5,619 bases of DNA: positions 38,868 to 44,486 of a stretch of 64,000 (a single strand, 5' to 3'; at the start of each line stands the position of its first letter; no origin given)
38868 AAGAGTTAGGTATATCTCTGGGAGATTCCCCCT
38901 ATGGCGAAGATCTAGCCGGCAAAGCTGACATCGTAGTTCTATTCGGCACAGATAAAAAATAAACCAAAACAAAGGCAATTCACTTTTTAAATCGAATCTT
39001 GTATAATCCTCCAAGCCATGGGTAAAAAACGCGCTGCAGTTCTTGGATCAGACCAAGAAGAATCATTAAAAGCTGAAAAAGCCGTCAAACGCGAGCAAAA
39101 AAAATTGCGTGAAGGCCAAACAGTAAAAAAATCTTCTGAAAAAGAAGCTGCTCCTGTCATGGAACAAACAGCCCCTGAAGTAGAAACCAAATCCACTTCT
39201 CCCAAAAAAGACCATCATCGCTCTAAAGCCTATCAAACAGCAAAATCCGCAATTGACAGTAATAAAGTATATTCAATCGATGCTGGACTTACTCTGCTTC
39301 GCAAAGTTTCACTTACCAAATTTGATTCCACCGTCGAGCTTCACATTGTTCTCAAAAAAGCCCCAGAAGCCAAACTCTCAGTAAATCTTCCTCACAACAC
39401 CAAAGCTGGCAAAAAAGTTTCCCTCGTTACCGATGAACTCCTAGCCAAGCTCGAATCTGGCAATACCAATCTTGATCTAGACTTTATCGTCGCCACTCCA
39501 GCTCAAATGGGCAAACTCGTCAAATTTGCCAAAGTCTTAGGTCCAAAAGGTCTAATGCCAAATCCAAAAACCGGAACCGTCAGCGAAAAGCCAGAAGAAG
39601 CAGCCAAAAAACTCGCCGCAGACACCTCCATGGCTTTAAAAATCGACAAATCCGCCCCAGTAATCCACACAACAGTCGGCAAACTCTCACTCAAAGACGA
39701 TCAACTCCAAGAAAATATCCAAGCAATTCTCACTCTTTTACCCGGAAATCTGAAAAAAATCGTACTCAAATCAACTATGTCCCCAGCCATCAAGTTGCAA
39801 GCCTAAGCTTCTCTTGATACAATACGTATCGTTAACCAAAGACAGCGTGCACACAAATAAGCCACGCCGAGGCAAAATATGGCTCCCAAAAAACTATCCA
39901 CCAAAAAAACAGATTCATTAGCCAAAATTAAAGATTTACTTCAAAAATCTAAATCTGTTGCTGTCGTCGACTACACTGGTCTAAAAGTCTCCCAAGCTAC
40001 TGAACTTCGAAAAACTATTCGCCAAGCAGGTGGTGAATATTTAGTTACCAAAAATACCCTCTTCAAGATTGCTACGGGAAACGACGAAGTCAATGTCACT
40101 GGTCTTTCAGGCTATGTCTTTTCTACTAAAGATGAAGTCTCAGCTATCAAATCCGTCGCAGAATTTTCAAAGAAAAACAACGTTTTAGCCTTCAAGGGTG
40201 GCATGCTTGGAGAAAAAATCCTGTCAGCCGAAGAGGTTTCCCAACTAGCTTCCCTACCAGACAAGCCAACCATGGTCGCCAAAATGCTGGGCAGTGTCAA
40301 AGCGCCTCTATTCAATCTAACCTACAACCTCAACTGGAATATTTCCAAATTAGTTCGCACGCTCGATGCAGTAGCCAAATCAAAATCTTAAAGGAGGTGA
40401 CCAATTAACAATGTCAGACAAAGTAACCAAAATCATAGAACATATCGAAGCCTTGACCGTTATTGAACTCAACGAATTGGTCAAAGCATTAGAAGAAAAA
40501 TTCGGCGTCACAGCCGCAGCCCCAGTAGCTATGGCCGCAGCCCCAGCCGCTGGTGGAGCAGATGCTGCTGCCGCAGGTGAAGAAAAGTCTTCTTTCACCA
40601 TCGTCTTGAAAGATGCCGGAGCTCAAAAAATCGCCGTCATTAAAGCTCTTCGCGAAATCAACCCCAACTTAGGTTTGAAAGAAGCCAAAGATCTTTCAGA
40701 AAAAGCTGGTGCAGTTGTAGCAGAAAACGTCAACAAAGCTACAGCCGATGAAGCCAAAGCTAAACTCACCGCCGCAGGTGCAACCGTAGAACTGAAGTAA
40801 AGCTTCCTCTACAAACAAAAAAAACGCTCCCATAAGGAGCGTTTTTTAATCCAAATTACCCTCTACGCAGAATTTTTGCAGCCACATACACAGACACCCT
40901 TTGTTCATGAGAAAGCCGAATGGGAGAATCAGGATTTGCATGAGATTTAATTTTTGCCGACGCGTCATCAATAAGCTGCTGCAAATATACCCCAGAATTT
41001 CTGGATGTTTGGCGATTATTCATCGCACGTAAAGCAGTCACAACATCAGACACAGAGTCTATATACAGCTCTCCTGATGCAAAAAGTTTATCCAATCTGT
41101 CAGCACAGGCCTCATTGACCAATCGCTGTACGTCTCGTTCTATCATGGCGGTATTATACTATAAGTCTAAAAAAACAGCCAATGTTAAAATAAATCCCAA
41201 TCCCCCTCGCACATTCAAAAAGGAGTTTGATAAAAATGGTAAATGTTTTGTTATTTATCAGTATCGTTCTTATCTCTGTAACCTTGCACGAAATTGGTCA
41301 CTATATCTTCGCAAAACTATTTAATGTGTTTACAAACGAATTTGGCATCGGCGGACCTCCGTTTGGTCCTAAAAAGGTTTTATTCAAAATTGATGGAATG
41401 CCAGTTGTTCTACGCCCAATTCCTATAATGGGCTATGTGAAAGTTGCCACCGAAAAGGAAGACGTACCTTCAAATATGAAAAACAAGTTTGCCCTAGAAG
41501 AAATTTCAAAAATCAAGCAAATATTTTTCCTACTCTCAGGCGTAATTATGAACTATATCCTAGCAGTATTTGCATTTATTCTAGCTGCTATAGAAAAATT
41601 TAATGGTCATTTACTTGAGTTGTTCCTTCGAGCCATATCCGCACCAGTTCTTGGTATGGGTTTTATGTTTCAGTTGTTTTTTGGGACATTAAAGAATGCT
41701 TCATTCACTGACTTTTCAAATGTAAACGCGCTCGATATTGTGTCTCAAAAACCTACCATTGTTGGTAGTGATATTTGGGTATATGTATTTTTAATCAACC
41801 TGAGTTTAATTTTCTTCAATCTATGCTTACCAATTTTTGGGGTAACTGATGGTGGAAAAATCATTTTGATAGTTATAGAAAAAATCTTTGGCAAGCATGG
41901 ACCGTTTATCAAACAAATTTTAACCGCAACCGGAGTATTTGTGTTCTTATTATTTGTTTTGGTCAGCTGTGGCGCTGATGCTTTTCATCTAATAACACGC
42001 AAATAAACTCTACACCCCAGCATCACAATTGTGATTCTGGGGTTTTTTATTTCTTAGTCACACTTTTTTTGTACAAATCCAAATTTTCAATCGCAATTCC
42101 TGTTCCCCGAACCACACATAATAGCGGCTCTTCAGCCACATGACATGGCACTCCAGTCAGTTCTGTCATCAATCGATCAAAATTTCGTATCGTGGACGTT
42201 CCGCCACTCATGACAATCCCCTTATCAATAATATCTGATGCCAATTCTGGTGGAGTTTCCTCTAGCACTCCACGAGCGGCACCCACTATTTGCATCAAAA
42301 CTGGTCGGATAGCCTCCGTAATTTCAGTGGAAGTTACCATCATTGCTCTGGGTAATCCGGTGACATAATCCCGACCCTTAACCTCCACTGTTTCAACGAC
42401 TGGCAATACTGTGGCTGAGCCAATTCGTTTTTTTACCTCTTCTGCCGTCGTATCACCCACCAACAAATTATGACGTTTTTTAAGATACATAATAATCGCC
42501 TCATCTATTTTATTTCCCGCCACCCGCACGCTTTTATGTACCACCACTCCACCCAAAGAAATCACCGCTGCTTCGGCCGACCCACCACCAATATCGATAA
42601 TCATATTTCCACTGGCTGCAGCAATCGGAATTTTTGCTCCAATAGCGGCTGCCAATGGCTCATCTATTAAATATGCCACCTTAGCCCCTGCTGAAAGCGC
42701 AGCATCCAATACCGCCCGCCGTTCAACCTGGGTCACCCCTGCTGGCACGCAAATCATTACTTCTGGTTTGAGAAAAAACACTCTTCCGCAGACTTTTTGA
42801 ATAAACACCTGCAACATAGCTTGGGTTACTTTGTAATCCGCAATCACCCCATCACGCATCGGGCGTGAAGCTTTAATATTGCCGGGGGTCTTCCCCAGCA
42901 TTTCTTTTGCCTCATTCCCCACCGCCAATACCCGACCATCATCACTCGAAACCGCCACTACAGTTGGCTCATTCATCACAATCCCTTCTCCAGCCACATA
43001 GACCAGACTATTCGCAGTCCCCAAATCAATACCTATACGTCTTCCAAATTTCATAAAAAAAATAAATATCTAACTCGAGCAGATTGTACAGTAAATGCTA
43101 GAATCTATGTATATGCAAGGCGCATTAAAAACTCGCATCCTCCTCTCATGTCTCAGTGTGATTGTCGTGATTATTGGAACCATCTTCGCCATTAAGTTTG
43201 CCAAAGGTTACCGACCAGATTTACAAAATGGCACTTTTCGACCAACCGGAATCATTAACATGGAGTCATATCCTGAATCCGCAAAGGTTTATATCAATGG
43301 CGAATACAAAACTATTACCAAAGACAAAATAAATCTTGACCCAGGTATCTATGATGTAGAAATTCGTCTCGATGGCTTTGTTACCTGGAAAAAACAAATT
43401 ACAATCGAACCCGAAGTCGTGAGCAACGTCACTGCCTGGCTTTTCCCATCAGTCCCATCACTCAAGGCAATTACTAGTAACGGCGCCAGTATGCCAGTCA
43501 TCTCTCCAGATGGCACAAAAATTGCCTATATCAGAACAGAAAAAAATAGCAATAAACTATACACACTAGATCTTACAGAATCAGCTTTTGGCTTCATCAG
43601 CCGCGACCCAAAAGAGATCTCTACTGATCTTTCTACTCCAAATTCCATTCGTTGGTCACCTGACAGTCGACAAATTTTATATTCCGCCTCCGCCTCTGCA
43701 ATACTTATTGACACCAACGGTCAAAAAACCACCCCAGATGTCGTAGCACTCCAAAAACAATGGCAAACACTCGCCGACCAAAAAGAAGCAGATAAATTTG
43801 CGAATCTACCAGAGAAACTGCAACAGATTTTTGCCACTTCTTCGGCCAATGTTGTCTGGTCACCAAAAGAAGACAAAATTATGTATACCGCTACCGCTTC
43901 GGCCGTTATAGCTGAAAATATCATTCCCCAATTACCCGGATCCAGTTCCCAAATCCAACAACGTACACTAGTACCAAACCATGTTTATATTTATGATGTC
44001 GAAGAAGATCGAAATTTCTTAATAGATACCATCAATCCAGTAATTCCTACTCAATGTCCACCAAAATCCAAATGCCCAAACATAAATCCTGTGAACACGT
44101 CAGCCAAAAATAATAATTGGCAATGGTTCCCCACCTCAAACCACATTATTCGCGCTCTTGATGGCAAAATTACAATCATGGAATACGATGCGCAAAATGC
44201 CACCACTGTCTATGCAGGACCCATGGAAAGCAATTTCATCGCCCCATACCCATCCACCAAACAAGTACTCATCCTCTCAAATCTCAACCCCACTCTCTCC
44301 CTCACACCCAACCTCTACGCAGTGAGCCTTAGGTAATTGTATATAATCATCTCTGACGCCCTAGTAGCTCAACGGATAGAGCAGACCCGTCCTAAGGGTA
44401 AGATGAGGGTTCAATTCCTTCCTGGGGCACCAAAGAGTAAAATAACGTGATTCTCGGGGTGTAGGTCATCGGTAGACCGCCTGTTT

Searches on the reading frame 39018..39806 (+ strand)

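Call 16: search_protein_families(library=pfam, proteins=[window:39018-39806:+], max_evalue=0.01)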
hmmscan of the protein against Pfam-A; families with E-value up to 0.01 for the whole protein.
window:39018-39806:+ (262 aa): 1 family
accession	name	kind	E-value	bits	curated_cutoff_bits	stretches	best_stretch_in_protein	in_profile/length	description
PF00687.26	Ribosomal_L1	-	7.4e-24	84.9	32.2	1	149-256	85-198/198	Ribosomal protein L1p/L10e family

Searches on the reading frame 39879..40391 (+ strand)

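Call 16: search_protein_families(library=pfam, proteins=[window:39879-40391:+], max_evalue=0.01)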
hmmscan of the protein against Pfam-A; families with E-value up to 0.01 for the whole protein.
window:39879-40391:+ (170 aa): 1 family
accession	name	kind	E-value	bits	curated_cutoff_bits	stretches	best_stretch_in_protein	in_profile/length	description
PF00466.25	Ribosomal_L10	-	1.9e-21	76.4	22.8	1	8-98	4-100/100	Ribosomal protein L10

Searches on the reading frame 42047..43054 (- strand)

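Call 16: search_protein_families(library=pfam, proteins=[window:42047-43054:-], max_evalue=0.01)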
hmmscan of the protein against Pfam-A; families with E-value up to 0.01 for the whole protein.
window:42047-43054:- (335 aa): 4 families
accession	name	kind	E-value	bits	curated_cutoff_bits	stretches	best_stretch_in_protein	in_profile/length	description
PF06723.19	MreB_Mbl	-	5e-134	446.7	27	1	6-328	3-325/327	MreB/Mbl protein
PF00012.26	HSP70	-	1.1e-09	37.6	20.6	1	98-305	135-355/599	Hsp70 protein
PF00022.25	Actin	-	1.2e-08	34.5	27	1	29-194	30-190/410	Actin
PF14450.12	FtsA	-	1.9e-06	28.7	31.8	1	152-309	2-112/127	Cell division protein FtsA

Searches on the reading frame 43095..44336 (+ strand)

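Call 53: search_protein_families(library=pfam, proteins=[window:43095-44336:+], max_evalue=0.001)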
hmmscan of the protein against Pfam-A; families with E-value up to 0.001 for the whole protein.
window:43095-44336:+ (413 aa): 2 families
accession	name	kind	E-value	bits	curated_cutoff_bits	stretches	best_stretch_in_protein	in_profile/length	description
PF08308.17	PEGA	-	7.6e-09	35.8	20.8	1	52-114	2-65/71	PEGA domain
PF07676.18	PD40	-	2e-07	31.2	20.9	1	126-156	5-37/38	WD40-like Beta Propeller Repeat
